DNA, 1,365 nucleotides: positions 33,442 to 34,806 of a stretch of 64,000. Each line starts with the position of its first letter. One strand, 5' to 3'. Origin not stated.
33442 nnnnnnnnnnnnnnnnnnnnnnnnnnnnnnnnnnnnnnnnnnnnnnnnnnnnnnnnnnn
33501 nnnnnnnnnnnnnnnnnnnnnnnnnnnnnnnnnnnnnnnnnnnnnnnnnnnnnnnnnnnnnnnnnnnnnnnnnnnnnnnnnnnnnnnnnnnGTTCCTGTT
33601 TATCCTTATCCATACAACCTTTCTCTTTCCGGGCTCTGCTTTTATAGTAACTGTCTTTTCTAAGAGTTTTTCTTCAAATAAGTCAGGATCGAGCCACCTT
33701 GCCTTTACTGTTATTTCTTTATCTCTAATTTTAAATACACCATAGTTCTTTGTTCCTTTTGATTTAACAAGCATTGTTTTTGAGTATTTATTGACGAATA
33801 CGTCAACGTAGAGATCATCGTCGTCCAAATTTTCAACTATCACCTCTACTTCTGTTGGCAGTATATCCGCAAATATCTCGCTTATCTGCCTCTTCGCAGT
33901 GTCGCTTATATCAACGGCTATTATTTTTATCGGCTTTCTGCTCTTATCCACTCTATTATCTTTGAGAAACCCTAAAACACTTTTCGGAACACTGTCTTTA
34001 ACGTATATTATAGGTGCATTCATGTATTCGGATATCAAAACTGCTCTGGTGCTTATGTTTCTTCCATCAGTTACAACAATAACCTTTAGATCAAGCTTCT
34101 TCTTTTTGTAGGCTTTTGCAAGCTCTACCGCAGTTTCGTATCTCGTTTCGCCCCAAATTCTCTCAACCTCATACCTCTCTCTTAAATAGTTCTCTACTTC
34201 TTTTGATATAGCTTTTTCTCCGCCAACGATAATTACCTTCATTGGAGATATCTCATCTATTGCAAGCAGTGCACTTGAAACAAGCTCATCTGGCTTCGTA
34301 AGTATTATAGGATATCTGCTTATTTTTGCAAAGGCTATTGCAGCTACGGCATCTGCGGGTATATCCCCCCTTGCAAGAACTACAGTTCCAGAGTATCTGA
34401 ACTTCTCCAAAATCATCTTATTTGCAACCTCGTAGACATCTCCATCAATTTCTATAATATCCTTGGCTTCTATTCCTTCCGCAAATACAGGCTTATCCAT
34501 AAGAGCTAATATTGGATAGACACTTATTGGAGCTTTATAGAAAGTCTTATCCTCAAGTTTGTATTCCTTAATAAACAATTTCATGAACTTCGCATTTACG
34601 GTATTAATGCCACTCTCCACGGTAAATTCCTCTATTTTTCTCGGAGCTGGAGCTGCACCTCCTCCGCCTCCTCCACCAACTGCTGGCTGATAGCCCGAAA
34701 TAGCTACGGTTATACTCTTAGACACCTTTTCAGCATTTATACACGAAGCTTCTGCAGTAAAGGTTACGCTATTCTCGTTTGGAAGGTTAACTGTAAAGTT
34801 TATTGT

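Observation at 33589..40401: Architecture of the giant protein: CARDB/Ig-like repeat arrays, extreme sequon density and a CWB2-like triple module after a Gly7 linker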

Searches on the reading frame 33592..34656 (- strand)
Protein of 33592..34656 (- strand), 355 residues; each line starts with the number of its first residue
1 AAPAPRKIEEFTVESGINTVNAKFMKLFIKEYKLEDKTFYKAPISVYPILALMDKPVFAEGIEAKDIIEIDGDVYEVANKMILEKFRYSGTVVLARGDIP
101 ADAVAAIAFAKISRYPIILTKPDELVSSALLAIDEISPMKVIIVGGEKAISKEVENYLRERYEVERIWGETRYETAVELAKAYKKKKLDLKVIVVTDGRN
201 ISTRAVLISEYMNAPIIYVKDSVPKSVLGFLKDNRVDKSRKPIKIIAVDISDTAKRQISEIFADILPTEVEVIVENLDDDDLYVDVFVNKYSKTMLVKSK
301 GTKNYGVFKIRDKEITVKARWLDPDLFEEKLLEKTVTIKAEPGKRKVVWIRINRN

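Call 21: find_homologous_proteins(query=window:33592-34656:-, max_evalue=0.001)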
Query seq(355 aa) (355 aa): 48 proteins with E <= 0.001 among 5883 candidates.
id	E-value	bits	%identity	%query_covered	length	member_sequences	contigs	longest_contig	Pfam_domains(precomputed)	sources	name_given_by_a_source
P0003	2.1e-61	226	40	97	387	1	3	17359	PF04122.18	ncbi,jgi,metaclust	jgi:hypothetical protein|metaclust:\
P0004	2.5e-54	203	38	90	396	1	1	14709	PF04122.18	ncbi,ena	-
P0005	6.1e-45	172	33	95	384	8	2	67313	PF04122.18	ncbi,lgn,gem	-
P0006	7.0e-43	165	39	71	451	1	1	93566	PF04122.18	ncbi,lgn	-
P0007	2.1e-40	157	40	67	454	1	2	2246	PF04122.18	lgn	-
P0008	5.3e-33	133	38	54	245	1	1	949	PF04122.18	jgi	jgi:hypothetical protein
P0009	4.3e-27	114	41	51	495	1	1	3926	PF04122.18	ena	-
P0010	2.5e-25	108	29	70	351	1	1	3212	PF04122.18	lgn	-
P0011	1.2e-24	106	31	46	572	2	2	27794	PF04122.18,PF01510.31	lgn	-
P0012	5.6e-23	100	35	40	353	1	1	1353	PF04122.18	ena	-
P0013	6.5e-23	100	38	31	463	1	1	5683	PF04122.18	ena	-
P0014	2.3e-22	98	35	35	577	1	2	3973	PF27111.1,PF04122.18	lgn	-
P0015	8.1e-22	96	33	48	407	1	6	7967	PF04122.18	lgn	-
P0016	8.8e-22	96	38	43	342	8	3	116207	PF04122.18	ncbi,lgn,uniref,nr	ncbi:cell wall-binding repeat-containing protein [Clostridium sp. ATCC 25772]|uniref:cell wall-bindi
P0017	3.6e-20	91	35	44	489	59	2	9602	PF04122.18,PF00365.26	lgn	-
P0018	5.3e-18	84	36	45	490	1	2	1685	PF04122.18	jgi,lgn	-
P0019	5.5e-17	80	32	39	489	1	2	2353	PF04122.18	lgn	-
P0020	7.9e-16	77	36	32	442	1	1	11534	PF04122.18,PF20774.3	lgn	-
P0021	1.0e-15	76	31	45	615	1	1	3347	PF04122.18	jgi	jgi:putative cell wall-binding protein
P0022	2.7e-15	75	30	51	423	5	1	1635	PF04122.18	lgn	-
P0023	7.1e-15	73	30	51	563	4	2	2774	PF04122.18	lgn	-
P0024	1.4e-14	72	24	48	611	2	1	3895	PF04122.18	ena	-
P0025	1.7e-14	72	40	26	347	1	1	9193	PF04122.18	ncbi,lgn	-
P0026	3.9e-14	71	30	41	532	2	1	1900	PF04122.18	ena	-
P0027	6.7e-14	70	35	42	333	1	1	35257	PF04122.18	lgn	-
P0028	9.5e-14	70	33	38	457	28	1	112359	PF09479.17,PF04122.18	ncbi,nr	ncbi:cell wall-binding repeat-containing protein [Bifidobacterium longum]|nr:cell wall-binding repea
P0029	3.5e-13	68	40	26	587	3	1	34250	PF04122.18,PF01520.24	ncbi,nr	ncbi:MAG: cell wall-binding repeat-containing protein [bacterium]|nr:cell wall-binding repeat-contai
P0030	8.9e-12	63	40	25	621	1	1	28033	PF04122.18,PF08239.18,PF01464.26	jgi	jgi:putative cell wall-binding protein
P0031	9.7e-12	63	35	42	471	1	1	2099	PF04122.18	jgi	jgi:putative cell wall-binding protein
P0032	1.4e-11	63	33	26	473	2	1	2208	PF13306.13,PF04122.18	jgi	-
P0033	1.7e-11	62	32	48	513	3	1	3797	PF17573.9,PF04122.18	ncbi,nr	ncbi:MAG: cell wall-binding repeat-containing protein, partial [Finegoldia magna]|nr:cell wall-bindi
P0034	2.2e-11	62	31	48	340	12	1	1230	PF04122.18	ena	-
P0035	9.5e-11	60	40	25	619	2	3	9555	PF04122.18,PF01464.26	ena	-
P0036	9.6e-11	60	40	25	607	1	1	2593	PF04122.18,PF01464.26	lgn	-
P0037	2.7e-10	58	40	25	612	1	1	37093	PF04122.18,PF08239.18,PF01464.26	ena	-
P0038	3.1e-10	58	38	25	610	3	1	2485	PF04122.18,PF08239.18,PF01464.26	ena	-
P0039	1.6e-9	56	31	36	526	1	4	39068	PF04122.18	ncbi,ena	-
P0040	4.4e-9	54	32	40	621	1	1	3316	PF04122.18,PF01520.24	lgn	-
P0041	4.8e-9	54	34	30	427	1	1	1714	PF04122.18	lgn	-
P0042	5.4e-9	54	33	30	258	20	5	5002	PF04122.18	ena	-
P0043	9.9e-9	53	29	52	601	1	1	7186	PF04122.18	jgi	jgi:hypothetical protein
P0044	5.9e-8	51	30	32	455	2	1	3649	PF04122.18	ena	-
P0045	5.1e-7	48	29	42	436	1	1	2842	PF04122.18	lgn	-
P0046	9.4e-7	47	33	25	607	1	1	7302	PF01183.27,PF04122.18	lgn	-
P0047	1.7e-6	46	25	56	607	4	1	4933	PF04122.18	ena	-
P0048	3.8e-6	45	36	37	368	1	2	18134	PF04122.18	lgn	-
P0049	2.4e-5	42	25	44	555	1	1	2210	PF04122.18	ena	-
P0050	4.0e-5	41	33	26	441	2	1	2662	PF04122.18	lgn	-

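Call 27: find_related_loci(query=A2, collection=genome_contigs, flank=10000)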
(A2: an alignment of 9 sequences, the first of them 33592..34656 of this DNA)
Query A2 (355 aa) in genome_contigs; peptide patterns used: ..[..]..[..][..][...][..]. (x = any residue, [..] = any of these).
79 stretches matched a pattern; 67 encode a relative of the query (tblastn E <= 1e-3); 65 distinct loci.
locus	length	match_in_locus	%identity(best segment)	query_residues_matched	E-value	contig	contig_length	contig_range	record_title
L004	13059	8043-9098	39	1-354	7e-70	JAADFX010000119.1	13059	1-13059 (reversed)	MAG: Methanobacteriota archaeon isolate M_MaxBin.100 contig-127_7820, whole genome shotgun sequence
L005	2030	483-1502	38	4-345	7e-69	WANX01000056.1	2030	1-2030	MAG: Candidatus Hydrothermarchaeota archaeon isolate S141_78_esom k151_256540, whole genome shotgun sequence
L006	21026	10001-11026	41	14-354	8e-61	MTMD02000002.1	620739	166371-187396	MAG: Candidatus Pyrohabitans jungbluthii isolate JdFR-16 NRA7_88_11_length_620739_cov_553, whole genome shotgun sequence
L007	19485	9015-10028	41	16-352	1e-60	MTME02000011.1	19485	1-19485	MAG: Candidatus Pyrohabitans sp. JdFR-17 NRA7_48_1526_length_19485_cov_894, whole genome shotgun sequence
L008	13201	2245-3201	38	16-334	3e-51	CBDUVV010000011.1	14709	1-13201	MAG TPA_asm: uncultured archaeon isolate SRR22302348_binner13_Refined_35 genome assembly, contig: ERZ25073597.1018, whol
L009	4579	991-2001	33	16-354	1e-49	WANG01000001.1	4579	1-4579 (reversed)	MAG: Candidatus Hydrothermarchaeota archaeon isolate S140_74_esom k151_10113, whole genome shotgun sequence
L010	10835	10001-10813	35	16-286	2e-43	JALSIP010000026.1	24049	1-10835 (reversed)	MAG: archaeon isolate 354-166_metabat2_scaf2bin.037 354-166_scaffold_1973_c1, whole genome shotgun sequence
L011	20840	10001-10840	34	1-263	1e-38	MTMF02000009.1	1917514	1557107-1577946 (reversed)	MAG: Candidatus Hydrothermarchaeum profundi isolate JdFR-18 NRA7_48_1_length_1917514_cov_72, whole genome shotgun sequen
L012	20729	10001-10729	34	12-235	5e-36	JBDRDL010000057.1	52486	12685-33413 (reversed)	MAG: Methanobacteriota archaeon isolate MEGAHIT-group-1.246 k141_7534194, whole genome shotgun sequence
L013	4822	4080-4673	37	59-263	3e-33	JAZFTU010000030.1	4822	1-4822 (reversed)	MAG: Candidatus Hydrothermarchaeaceae archaeon isolate BS2bin.40 BS2bin.40_30, whole genome shotgun sequence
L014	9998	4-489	45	92-258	2e-30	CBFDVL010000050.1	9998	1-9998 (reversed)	MAG TPA_asm: uncultured archaeon isolate SRR6823440_concoct_69 genome assembly, contig: ERZ650341.4429, whole genome sho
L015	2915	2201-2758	40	70-261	9e-27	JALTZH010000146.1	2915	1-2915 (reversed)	MAG: archaeon isolate S141_metabat2_scaf2bin.124 S141_NODE_43206_length_2915_cov_3.603300, whole genome shotgun sequence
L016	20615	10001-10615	30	29-211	3e-15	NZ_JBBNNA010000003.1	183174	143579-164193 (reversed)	Collinsella sp. CLA-JM-H32B CLAJMH32B_contig_3_length_183174, whole genome shotgun sequence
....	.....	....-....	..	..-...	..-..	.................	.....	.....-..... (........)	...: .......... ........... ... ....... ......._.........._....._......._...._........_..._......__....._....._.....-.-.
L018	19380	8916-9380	33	70-219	3e-14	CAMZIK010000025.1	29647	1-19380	MAG TPA_asm: uncultured Clostridia bacterium isolate SRR10912540_bin.40_metaWRAP_v1.3_MAG genome assembly, contig: ERZ14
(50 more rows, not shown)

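Call 31: predict_structure(alignment_id=A1)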
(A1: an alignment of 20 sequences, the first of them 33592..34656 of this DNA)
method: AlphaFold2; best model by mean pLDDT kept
length: 355 residues; sequences in the alignment: 20
mean_pLDDT: 92.2   pTM: 0.82
mean pLDDT of the five models: 92.2, 88.1, 85.8, 85.6, 84.2
residues with pLDDT >= 90: 280; 70-90: 59; 50-70: 15; < 50: 1
segments of 3 or more residues with pLDDT < 50: none
pLDDT, mean of each block of 10 residues (from residue 1): 58 87 93 95 98 95 91 97 96 97 98 97 97 98 97 98 98 98 92 97 97 97 97 93 95 93 81 94 92 94 90 85 91 79 77 85
secondary structure, 60 per line:
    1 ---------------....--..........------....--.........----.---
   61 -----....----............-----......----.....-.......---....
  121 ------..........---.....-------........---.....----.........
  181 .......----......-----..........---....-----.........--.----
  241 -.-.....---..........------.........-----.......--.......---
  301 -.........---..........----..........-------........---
elements in order: E16-19 H22-31 E38-41 H44-52 E66-69 H74-85 E91-96 H101-105 H107-113 E117-120 H127-136 E140-144 H152-159 E163-167 H172-187 E192-197 H203-212 E216-219 H225-233 E244-248 H252-261 E268-276 E282-288 E291-297 E302-310 E314-323 E328-337 E345-352

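Call 33: fold_search(model_id=the predicted structure, library=pdb)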
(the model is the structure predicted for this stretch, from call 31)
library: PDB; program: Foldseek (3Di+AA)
matches with E <= 10: 1138; with E <= 0.001: 13
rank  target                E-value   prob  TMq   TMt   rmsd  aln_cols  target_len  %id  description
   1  5j6q                  4.5e-10  1.00  0.52  0.33   5.1       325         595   16  Cwp8 from Clostridium difficile (released 2017-02-08)
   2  5j72_A                4.5e-10  1.00  0.53  0.31  12.0       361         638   13  Cwp6 from Clostridium difficile (released 2017-02-08)
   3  7acy_B                6.2e-09  1.00  0.50  0.48   6.0       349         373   13  H/L (SLPH/SLPL) complex from C. difficile (CD630 strain) (released 2022-03-09)
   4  7acz_D                1.3e-08  1.00  0.41  0.36  13.7       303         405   20  RdeltaD2 H/L (LMW SLP/HMW SLP) complex from C. difficile SlpA (R20291 strain) (released 2022-03-09)
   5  7acz_B                2.0e-08  1.00  0.39  0.35  15.2       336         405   18  RdeltaD2 H/L (LMW SLP/HMW SLP) complex from C. difficile SlpA (R20291 strain) (released 2022-03-09)
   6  9f8e_B                2.7e-08  1.00  0.50  0.45   6.2       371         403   14  SLPL/SLPH (H/L) complex from C. difficile SlpA (Ox247_delta_orf2 strain, SLCT11) (released 2025-09-03)
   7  7acx_D                5.0e-08  1.00  0.48  0.46   6.3       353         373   13  H/L (SLPH/SLPL) complex from C. difficile (R7404 strain) (released 2022-03-09)
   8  7acx_B                5.3e-08  1.00  0.48  0.47   9.7       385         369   13  H/L (SLPH/SLPL) complex from C. difficile (R7404 strain) (released 2022-03-09)
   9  9f8f_B                1.4e-07  1.00  0.50  0.46   4.4       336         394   13  SLPL/SLPH (H/L) complex C. difficile Opt2472 strain (SLCT2) (released 2025-09-03)
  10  8bby_D                1.5e-07  1.00  0.52  0.46   4.1       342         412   13  VarB H/L (SLPL/SLPH) complex from C. difficile SlpA (R20291 strain) (released 2023-07-12)
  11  8bby_B                1.7e-06  1.00  0.42  0.36  14.8       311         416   21  VarB H/L (SLPL/SLPH) complex from C. difficile SlpA (R20291 strain) (released 2023-07-12)
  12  1b90                  3.8e-05  0.85  0.18  0.13  20.3       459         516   11  BACILLUS CEREUS BETA-AMYLASE APO FORM (released 1999-03-15)
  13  1itc_A                5.2e-04  0.82  0.18  0.13  17.6       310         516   12  Beta-Amylase from Bacillus cereus var. mycoides Complexed with Maltopentaose (released 2003-05-27)
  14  7djl_C                1.6e-03  0.99  0.17  0.13   6.2       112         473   12  Structure of four truncated and mutated forms of quenching protein (released 2022-06-08)
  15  3tp4_B                3.0e-03  0.21  0.16  0.13  24.1       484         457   10  Crystal Structure of engineered protein at the resolution 1.98A, Northeast Structural Genomics Consortium Target OR128 (released 2011-10-05)
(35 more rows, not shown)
